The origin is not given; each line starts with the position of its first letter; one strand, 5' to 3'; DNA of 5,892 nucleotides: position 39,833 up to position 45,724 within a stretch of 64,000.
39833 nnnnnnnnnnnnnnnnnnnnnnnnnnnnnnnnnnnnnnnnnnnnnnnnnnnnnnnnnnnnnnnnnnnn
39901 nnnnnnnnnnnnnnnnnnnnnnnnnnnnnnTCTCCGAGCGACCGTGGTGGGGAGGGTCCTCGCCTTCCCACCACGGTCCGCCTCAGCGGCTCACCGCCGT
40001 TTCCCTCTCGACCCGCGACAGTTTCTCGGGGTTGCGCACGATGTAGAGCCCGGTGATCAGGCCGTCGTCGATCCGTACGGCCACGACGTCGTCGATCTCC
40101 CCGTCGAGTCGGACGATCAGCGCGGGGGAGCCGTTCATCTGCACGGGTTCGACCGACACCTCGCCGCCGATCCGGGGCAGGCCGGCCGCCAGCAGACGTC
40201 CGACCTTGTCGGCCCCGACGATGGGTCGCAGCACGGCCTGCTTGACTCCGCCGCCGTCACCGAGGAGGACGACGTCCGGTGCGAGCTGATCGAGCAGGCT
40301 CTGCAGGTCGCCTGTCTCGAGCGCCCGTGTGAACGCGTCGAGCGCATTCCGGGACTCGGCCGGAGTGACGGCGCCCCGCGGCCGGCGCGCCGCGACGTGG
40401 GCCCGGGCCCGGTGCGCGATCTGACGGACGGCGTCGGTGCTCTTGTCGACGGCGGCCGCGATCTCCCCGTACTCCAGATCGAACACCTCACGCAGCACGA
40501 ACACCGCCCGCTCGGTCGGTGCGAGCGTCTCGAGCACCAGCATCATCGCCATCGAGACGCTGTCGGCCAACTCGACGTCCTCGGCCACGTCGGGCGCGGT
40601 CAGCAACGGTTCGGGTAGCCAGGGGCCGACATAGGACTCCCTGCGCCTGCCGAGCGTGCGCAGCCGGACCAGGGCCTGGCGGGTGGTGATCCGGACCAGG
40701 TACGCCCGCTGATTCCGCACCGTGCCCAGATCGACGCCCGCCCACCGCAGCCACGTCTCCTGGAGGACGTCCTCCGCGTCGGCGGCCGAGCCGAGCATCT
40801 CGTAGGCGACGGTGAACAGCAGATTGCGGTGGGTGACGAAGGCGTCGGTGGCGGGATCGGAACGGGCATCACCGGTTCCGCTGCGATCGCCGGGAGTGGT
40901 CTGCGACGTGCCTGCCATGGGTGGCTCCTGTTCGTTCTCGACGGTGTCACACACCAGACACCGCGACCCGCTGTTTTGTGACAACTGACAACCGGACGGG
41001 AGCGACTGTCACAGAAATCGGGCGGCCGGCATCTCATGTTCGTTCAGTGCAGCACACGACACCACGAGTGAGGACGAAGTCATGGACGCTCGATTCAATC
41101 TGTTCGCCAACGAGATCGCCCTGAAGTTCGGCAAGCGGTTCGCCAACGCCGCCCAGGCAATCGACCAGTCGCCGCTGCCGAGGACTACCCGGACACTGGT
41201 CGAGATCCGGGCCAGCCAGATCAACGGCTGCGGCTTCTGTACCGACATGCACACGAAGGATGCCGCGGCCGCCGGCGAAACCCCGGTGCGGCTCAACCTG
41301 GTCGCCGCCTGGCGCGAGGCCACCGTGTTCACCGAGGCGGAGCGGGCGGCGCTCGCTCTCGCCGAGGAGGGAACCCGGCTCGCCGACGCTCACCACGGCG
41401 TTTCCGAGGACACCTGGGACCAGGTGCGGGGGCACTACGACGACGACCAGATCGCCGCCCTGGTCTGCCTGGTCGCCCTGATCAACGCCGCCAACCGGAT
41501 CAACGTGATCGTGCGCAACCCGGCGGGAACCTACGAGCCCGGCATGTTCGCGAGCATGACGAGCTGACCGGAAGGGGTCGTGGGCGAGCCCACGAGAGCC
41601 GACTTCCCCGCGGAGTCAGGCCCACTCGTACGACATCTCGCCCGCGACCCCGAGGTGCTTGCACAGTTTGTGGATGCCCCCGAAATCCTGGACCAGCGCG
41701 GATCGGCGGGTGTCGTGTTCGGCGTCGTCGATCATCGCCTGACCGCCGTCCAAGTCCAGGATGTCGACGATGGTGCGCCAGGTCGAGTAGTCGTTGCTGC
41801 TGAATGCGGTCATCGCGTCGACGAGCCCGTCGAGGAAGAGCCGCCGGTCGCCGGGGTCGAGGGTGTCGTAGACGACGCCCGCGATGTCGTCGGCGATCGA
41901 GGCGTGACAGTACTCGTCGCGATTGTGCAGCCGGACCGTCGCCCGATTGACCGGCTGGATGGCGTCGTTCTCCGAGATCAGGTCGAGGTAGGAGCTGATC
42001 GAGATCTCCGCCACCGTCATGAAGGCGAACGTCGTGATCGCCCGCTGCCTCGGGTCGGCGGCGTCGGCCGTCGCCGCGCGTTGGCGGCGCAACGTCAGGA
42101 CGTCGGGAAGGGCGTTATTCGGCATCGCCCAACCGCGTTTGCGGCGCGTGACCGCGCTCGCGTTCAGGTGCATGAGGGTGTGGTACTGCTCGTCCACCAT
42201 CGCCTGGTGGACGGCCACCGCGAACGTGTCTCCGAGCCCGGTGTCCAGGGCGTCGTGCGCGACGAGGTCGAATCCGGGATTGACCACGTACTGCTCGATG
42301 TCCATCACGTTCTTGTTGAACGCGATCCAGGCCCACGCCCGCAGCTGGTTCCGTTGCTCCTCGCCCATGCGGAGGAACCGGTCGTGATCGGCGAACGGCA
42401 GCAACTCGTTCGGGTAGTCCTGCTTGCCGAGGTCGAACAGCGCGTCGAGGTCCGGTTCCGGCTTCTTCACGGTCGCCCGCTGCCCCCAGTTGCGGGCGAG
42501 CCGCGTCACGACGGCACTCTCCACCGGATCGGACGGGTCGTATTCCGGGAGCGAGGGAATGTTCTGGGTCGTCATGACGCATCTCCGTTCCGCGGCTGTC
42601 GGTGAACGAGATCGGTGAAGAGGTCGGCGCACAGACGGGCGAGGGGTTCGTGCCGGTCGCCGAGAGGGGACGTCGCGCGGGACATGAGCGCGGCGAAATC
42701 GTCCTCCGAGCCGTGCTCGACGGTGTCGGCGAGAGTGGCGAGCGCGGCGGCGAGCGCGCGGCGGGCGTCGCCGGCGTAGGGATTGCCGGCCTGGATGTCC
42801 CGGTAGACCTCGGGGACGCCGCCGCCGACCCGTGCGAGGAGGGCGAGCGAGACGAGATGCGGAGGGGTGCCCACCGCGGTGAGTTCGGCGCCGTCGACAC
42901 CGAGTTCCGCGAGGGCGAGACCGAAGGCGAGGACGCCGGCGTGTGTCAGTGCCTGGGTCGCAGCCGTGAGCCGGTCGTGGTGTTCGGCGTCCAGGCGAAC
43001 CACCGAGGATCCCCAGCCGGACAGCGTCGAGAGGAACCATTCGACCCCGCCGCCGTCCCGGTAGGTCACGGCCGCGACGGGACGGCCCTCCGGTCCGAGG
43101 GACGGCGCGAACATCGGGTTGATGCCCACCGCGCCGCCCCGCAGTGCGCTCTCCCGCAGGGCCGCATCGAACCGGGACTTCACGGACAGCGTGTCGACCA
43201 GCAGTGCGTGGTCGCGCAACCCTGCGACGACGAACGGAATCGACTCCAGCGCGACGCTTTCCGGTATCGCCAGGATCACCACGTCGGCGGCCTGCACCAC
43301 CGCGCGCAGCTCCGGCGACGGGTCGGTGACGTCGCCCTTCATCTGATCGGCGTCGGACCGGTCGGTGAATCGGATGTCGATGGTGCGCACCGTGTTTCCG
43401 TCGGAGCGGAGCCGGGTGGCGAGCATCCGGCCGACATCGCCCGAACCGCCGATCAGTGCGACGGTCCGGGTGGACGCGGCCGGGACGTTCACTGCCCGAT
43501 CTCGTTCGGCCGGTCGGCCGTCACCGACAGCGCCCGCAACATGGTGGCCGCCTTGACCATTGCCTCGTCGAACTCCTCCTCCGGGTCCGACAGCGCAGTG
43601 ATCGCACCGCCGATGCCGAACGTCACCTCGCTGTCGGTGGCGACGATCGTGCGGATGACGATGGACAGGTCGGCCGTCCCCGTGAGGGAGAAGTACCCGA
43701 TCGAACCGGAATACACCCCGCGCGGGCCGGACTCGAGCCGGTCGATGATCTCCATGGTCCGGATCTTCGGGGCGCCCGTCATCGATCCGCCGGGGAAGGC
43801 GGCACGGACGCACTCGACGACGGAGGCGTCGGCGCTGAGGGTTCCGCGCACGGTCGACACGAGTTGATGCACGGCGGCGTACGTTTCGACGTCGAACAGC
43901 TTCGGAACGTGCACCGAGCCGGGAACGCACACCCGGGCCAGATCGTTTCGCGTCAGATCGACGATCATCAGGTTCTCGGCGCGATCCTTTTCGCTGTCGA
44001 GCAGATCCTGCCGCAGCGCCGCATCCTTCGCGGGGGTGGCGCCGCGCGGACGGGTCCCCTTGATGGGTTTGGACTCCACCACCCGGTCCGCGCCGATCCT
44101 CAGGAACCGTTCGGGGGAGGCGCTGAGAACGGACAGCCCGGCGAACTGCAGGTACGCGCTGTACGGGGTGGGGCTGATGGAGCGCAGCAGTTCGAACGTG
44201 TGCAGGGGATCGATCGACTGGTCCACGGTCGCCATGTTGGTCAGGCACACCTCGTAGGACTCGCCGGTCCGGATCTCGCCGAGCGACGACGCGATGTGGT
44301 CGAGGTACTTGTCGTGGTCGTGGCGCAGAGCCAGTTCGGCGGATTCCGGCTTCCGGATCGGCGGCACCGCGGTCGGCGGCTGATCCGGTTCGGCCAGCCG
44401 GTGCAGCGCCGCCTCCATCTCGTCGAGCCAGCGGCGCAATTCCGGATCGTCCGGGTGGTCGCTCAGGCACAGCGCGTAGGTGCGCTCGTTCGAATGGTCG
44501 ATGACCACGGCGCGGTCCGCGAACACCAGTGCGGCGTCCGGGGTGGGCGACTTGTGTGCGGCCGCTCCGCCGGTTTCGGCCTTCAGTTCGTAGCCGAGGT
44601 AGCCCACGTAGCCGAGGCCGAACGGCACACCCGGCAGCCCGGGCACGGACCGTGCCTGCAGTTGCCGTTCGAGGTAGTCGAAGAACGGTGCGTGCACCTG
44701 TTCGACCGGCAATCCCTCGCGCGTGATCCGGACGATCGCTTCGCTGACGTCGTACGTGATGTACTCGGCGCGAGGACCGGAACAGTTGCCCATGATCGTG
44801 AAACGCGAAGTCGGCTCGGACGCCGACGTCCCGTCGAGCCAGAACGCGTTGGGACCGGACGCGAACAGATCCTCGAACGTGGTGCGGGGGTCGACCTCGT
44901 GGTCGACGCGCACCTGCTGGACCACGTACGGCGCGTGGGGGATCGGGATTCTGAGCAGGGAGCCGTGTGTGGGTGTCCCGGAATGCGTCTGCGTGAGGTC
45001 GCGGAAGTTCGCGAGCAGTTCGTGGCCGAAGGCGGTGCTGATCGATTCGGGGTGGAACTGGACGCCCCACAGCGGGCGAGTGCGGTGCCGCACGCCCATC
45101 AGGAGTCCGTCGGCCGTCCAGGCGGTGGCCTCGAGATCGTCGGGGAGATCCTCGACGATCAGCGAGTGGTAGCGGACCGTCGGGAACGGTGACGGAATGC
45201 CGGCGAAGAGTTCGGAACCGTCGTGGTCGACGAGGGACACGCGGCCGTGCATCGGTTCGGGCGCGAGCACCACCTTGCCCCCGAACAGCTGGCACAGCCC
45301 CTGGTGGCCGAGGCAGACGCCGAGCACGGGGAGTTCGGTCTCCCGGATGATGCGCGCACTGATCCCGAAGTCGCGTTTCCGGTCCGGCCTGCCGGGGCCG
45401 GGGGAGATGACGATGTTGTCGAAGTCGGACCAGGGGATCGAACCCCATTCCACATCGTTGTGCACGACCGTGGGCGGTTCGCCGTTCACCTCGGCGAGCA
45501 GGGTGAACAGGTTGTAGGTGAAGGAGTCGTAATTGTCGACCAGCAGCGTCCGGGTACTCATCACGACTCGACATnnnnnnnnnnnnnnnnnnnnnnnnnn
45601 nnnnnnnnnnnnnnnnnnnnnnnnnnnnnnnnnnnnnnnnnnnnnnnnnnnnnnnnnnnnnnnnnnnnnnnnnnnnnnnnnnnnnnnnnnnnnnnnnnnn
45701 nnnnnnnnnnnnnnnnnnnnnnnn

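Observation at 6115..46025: Candidate orphan gene cluster: a TE-less nine-module C-starter NRPS next to a p-aminophenylalanine (papABC) plus arylamine N-oxygenase operon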

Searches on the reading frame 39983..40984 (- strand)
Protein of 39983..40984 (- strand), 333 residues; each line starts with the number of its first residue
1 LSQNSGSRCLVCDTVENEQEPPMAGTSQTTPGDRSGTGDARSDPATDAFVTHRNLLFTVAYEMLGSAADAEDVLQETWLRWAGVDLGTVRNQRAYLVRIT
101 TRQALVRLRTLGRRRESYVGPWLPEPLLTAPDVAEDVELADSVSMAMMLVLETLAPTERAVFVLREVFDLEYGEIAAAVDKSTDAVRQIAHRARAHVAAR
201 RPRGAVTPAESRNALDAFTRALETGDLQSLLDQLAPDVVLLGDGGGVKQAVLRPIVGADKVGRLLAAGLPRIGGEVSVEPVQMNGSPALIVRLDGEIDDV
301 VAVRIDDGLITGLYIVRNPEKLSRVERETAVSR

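Call 4: search_protein_families(library=pfam, proteins=[window:39983-40984:-], max_evalue=0.00001)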
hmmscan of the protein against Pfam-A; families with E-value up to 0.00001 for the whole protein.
window:39983-40984:- (333 aa): 3 families
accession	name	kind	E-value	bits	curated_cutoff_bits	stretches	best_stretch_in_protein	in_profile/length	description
PF04542.20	Sigma70_r2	-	4.5e-12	46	24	1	51-113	4-70/71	Sigma-70 region 2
PF08281.18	Sigma70_r4_2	-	1.4e-11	44.2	25.7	1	145-196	2-53/54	Sigma-70, region 4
PF04545.22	Sigma70_r4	-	9.2e-08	31.9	24.1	1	150-196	1-47/50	Sigma-70, region 4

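Call 37: search_protein_families(library=ncbifam, proteins=[window:39983-40984:-], max_evalue=0.00001)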
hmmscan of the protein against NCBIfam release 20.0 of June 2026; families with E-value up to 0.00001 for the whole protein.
window:39983-40984:- (333 aa): 32 families (the best 25 are shown)
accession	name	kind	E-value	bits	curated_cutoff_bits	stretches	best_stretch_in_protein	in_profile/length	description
TIGR02957.1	SigX4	subfamily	6e-113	376.7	323.25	1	48-325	2-280/281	RNA polymerase sigma-70 factor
NF007214.0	PRK09636.1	subfamily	3.7e-90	302.1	271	1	44-326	5-290/293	RNA polymerase sigma factor SigJ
NF007213.0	PRK09635.1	equivalog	2.5e-44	151.6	317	1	41-325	3-283/290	RNA polymerase sigma factor SigI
NF006089.0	PRK08241.1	subfamily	3.7e-28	98.6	240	2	117-289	119-292/343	RNA polymerase subunit sigma-70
TIGR02960.1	SigX5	hypoth_equivalog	3.5e-20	72.4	264.75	2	127-239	116-234/322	RNA polymerase sigma-70 factor, TIGR02960 family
NF058625.1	sigma_PG0214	equivalog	7.8e-20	71.3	130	1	49-198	10-158/170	GFO_1088 family ECF-type sigma factor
TIGR02983.1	SigE-fam_strep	subfamily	4.5e-16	59.1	141.55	1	47-199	10-156/162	SigE family RNA polymerase sigma factor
TIGR02937.1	sigma70-ECF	superfamily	2.4e-15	56.5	42.9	1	48-197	6-161/165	sigma-70 family RNA polymerase sigma factor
NF007229.0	PRK09647.1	equivalog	1.3e-12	47.6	265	1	33-199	33-200/220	RNA polymerase sigma factor SigE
NF008888.0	PRK11922.1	equivalog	2.9e-12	46.7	204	1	51-196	38-191/231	RNA polymerase sigma factor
NF009176.0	PRK12524.1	equivalog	5.7e-10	39.3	264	1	43-199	24-182/196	RNA polymerase sigma factor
NF007232.0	PRK09651.1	subfamily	7.6e-10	39.1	185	1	48-197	16-164/173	RNA polymerase sigma factor FecI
TIGR02985.1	Sig70_bacteroi1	subfamily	1.4e-09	38.4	126.4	1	49-196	7-157/162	RNA polymerase sigma-70 factor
TIGR02950.1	SigM_subfam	subfamily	1.7e-09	37.7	147.95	1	51-197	8-154/159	RNA polymerase sigma factor, SigM family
NF041727.1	ECF_sigma_FecI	equivalog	3.5e-09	36.9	260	1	50-197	18-164/169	ferric citrate uptake sigma factor FecI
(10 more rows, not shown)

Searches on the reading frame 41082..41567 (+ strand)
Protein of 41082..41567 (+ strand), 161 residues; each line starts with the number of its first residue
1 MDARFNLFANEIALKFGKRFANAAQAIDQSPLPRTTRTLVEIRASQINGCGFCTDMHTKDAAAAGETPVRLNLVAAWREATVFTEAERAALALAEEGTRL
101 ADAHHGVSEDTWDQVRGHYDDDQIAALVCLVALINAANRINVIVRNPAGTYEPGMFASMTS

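Call 4: search_protein_families(library=pfam, proteins=[window:41082-41567:+], max_evalue=0.00001)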
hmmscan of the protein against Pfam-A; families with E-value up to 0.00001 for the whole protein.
window:41082-41567:+ (161 aa): 1 family
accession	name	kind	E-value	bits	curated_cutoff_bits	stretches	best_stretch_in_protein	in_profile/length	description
PF02627.25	CMD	-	3.2e-22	78.7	23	1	16-96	3-84/84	Carboxymuconolactone decarboxylase family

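Call 37: search_protein_families(library=ncbifam, proteins=[window:41082-41567:+], max_evalue=0.00001)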
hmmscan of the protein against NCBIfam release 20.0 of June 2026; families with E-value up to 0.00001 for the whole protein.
window:41082-41567:+ (161 aa): 4 families
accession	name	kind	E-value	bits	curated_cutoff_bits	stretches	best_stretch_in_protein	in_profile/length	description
TIGR00778.1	ahpD_dom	domain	5.2e-19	67.5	27.8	1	31-80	2-51/51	alkylhydroperoxidase AhpD family core domain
NF053654.1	GroundWater_YciW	equivalog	2.4e-15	56.7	310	1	27-148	54-173/179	YciW-related (seleno)protein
TIGR01926.1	peroxid_rel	subfamily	2.2e-11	43.9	81.8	1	28-143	57-170/178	peroxidase-related enzyme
TIGR04030.1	perox_Avi_7169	hypoth_equivalog_domain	2.1e-06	27.9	233.15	1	31-142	70-180/185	alkylhydroperoxidase domain protein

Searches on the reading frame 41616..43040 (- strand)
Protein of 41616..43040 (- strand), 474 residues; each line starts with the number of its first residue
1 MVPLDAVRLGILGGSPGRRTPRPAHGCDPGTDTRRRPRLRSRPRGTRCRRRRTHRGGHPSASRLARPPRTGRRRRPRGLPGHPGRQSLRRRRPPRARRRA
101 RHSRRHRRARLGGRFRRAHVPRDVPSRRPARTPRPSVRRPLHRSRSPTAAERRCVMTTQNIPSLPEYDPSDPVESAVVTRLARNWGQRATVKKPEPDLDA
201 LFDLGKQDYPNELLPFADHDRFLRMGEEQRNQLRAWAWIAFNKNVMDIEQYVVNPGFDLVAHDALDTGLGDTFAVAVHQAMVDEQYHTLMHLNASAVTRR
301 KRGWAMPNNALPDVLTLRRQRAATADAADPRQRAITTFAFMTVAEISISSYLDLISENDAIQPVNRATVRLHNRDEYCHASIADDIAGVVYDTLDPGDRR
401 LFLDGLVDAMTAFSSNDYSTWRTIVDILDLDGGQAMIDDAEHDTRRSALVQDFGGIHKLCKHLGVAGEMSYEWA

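Call 4: search_protein_families(library=pfam, proteins=[window:41616-43040:-], max_evalue=0.00001)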
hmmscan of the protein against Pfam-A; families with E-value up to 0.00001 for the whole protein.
window:41616-43040:- (474 aa): 1 family
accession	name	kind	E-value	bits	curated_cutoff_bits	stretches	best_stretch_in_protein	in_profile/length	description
PF11583.14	AurF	-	1.9e-49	168.8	29.6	1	172-464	2-282/282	P-aminobenzoate N-oxygenase AurF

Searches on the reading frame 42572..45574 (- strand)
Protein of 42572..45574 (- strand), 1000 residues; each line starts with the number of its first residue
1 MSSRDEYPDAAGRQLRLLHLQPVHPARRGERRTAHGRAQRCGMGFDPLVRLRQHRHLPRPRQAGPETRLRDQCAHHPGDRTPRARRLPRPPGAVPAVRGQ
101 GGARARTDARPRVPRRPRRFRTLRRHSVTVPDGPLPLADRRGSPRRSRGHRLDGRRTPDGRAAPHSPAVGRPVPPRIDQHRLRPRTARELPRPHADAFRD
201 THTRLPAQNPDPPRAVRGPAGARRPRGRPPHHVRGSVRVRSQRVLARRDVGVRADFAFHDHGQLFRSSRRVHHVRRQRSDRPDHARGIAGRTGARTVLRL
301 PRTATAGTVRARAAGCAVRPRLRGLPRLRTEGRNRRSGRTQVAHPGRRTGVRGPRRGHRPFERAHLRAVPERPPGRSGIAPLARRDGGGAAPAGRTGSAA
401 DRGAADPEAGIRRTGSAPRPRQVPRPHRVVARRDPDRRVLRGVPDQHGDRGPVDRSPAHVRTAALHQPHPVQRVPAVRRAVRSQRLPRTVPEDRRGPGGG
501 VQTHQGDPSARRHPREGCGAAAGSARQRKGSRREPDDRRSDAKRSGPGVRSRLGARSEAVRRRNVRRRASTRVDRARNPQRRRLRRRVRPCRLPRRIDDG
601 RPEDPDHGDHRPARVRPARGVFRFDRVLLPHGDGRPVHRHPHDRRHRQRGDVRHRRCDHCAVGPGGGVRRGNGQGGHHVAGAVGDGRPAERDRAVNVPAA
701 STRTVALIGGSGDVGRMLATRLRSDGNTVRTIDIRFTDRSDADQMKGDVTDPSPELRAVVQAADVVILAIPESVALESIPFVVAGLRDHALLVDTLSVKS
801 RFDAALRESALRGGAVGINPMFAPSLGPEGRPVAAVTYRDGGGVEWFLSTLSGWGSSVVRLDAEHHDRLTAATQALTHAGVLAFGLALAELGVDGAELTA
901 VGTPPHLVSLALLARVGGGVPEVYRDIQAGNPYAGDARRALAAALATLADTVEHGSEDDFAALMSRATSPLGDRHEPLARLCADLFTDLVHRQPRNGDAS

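Call 4: search_protein_families(library=pfam, proteins=[window:42572-45574:-], max_evalue=0.00001)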
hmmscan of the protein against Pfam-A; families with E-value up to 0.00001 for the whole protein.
window:42572-45574:- (1000 aa): 2 families
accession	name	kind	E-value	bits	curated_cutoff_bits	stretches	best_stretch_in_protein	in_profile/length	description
PF02153.23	PDH_N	-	1.4e-07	31.6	26.5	1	719-829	2-113/154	Prephenate dehydrogenase, nucleotide-binding domain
PF20463.3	PDH_C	-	1.4e-06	28.9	22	1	862-965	1-101/102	Prephenate dehydrogenase, dimerization domain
